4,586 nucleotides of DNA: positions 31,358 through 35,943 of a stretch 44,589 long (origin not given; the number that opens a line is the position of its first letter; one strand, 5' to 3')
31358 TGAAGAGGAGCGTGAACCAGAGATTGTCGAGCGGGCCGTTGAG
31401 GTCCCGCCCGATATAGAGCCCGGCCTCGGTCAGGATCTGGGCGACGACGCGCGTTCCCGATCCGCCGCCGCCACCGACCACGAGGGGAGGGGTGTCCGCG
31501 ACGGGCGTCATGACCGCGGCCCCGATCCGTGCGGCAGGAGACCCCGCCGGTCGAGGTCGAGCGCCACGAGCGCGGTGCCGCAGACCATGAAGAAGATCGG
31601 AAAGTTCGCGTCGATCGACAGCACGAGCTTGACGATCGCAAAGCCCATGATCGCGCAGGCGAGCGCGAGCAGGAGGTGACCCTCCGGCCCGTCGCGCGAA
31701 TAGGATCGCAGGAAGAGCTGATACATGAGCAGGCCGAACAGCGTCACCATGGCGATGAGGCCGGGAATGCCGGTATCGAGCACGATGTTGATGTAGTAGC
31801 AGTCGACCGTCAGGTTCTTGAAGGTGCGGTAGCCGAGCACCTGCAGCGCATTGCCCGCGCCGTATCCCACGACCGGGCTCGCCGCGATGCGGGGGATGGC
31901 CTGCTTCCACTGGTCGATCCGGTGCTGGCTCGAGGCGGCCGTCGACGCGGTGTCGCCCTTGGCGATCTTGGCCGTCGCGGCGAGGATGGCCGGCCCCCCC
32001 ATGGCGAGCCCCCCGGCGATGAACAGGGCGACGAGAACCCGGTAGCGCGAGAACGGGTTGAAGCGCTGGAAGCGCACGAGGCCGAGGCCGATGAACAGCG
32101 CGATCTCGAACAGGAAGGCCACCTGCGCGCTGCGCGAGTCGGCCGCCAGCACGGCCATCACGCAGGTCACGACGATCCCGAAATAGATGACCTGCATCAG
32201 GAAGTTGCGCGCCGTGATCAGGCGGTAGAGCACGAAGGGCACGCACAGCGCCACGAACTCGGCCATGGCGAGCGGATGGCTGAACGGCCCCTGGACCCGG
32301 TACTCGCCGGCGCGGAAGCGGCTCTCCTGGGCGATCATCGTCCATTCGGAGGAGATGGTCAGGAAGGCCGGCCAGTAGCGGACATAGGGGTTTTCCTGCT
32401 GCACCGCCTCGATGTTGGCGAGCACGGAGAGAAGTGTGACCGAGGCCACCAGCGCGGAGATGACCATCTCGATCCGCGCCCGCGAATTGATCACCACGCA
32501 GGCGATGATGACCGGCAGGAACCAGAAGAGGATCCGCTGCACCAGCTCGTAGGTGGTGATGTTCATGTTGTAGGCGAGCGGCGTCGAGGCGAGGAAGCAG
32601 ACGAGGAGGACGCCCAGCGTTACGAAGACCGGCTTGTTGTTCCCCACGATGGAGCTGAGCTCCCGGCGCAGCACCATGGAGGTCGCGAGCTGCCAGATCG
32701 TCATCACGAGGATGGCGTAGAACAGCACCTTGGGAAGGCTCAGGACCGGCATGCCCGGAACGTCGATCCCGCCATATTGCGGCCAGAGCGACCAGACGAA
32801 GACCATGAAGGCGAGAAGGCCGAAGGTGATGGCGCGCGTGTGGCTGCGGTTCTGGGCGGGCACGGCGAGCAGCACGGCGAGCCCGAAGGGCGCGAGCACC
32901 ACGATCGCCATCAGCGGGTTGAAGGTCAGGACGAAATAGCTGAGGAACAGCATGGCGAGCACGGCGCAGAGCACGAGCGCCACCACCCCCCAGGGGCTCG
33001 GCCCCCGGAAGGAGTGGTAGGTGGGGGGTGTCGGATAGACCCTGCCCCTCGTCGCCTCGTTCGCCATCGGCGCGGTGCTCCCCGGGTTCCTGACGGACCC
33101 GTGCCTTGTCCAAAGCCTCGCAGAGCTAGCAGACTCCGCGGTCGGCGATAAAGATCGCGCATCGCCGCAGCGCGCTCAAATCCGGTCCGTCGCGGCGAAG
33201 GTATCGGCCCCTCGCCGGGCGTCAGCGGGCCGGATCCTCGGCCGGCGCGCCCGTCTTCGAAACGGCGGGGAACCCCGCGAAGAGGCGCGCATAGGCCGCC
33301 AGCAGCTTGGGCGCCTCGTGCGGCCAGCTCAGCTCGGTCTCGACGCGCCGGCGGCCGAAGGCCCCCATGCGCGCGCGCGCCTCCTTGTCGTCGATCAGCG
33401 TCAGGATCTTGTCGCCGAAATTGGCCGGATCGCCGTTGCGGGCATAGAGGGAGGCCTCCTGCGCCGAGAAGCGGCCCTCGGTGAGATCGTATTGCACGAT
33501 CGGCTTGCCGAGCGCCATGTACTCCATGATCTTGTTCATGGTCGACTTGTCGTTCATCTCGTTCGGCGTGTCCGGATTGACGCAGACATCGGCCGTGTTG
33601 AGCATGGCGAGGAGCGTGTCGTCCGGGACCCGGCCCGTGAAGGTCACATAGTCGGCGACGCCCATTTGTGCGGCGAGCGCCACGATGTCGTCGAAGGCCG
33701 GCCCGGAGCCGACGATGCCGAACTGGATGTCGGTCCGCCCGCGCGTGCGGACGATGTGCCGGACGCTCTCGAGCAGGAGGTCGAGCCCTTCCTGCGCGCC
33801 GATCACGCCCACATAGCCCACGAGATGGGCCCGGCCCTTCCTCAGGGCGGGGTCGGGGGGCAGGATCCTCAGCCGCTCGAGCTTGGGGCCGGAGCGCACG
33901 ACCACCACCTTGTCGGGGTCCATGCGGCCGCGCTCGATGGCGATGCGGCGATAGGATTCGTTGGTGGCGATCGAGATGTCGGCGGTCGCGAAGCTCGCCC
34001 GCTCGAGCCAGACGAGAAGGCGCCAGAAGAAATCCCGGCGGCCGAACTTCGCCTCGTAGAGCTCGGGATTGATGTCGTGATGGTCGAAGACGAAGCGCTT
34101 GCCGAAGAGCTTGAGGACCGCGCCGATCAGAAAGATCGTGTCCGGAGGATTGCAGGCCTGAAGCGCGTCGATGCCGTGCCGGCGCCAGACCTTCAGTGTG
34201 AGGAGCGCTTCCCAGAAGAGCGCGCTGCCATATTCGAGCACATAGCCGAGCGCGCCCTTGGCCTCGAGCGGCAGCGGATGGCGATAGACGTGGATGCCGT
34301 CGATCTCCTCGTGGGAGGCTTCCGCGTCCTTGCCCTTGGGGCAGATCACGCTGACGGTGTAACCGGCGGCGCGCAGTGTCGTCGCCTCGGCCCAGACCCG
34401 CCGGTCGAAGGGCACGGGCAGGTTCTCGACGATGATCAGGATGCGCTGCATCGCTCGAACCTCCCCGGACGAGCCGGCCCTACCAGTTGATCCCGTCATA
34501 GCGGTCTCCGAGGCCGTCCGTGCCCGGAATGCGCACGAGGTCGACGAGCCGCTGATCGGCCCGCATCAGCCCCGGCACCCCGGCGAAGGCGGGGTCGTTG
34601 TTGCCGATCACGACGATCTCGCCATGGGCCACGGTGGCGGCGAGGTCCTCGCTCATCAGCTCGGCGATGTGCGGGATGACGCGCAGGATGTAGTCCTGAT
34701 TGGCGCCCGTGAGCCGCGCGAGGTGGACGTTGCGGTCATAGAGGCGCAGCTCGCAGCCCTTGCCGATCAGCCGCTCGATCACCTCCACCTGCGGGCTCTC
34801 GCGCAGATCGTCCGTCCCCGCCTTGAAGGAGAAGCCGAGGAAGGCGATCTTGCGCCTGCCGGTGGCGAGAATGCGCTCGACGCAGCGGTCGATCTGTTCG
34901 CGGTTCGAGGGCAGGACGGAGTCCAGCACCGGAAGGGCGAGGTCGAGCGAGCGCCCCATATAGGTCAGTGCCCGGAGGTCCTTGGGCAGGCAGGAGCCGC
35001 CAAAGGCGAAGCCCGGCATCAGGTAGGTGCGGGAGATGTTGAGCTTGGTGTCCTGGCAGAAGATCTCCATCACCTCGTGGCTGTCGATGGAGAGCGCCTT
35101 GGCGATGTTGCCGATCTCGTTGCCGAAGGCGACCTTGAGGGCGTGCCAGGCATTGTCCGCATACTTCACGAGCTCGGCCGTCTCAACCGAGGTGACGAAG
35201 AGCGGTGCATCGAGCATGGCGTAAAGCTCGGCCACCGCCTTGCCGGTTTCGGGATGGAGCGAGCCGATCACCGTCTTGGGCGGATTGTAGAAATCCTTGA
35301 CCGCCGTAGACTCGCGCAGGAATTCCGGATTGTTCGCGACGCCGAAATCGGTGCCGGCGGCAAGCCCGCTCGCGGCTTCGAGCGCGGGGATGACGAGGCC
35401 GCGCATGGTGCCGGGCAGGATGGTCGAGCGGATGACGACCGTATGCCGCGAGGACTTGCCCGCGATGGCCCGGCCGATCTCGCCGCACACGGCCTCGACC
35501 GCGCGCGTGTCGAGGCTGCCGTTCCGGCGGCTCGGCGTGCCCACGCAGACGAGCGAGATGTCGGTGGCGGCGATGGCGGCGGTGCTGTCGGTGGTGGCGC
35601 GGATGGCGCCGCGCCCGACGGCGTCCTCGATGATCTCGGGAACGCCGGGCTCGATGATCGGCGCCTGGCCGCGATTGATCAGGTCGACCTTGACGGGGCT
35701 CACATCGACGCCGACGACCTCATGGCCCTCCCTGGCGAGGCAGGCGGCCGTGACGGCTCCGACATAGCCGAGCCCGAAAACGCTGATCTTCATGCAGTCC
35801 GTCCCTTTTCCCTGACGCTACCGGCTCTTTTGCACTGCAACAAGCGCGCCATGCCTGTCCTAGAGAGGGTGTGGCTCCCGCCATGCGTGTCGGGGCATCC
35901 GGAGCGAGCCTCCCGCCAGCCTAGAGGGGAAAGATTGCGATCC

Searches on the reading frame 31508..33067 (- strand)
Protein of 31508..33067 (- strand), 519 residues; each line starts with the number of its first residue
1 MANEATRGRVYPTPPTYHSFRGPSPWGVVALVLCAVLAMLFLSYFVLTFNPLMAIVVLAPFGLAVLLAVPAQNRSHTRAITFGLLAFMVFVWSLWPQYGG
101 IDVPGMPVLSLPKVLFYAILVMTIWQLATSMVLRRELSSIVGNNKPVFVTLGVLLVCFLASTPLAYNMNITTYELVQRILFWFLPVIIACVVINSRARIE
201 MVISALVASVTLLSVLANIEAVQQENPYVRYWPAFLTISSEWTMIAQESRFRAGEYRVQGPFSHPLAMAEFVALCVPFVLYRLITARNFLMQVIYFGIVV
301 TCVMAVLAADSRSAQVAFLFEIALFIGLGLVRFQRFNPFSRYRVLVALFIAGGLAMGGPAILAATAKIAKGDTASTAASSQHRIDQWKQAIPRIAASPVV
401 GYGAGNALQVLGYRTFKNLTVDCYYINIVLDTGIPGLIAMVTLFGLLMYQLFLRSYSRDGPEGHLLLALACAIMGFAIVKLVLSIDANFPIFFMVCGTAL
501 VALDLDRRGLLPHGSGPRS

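Call 25: search_protein_families(library=pfam, proteins=[window:31508-33067:-], max_evalue=0.00001)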
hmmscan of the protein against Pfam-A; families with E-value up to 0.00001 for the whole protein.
window:31508-33067:- (519 aa): 1 family
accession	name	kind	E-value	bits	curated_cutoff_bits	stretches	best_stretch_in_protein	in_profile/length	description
PF04932.20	Wzy_C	-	2.6e-13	50.4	31.7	1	298-440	2-148/149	O-Antigen ligase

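Call 28: search_protein_families(library=ncbifam, proteins=[window:31508-33067:-], max_evalue=0.0001)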
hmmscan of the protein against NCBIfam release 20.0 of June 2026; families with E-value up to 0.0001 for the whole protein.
window:31508-33067:- (519 aa): 1 family
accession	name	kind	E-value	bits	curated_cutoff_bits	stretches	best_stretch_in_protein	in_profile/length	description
TIGR00947.1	2A73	equivalog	8.1e-07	28.4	366.4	1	122-478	49-395/425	IctB family putative bicarbonate transporter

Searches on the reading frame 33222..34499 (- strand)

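Call 25: search_protein_families(library=pfam, proteins=[window:33222-34499:-], max_evalue=0.00001)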
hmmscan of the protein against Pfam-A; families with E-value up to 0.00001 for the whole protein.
window:33222-34499:- (425 aa): 5 families
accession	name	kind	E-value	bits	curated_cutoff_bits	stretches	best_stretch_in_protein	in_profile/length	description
PF13692.12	Glyco_trans_1_4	-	1.2e-22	81.1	27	1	226-371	3-142/142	Glycosyl transferases group 1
PF00534.26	Glycos_transf_1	-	1.8e-17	63.9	26.4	1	223-384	14-171/172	Glycosyl transferases group 1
PF13439.12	Glyco_transf_4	-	6.1e-14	52.8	28.5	1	34-206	7-167/170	Glycosyltransferase Family 4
PF13579.12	Glyco_trans_4_4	-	6.7e-13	49.7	29.7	1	34-203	6-157/158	Glycosyl transferase 4-like domain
PF13524.12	Glyco_trans_1_2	-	2e-10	41.2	25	1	255-400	12-143/144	Glycosyl transferase-like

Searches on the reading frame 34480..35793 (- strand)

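Call 26: search_protein_families(library=pfam, proteins=[window:34480-35793:-], max_evalue=0.00001)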
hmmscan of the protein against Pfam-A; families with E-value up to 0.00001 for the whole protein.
window:34480-35793:- (437 aa): 3 families
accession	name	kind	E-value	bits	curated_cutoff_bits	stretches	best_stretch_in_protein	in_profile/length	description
PF03721.20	UDPG_MGDP_dh_N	-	2.3e-54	184.3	27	1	1-189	1-186/187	UDP-glucose/GDP-mannose dehydrogenase family, NAD binding domain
PF00984.24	UDPG_MGDP_dh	-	2.9e-27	95.1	25.4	1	204-298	1-93/94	UDP-glucose/GDP-mannose dehydrogenase family, central domain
PF03720.21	UDPG_MGDP_dh_C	-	1.1e-11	45.5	30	1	317-405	1-79/103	UDP-glucose/GDP-mannose dehydrogenase family, UDP binding domain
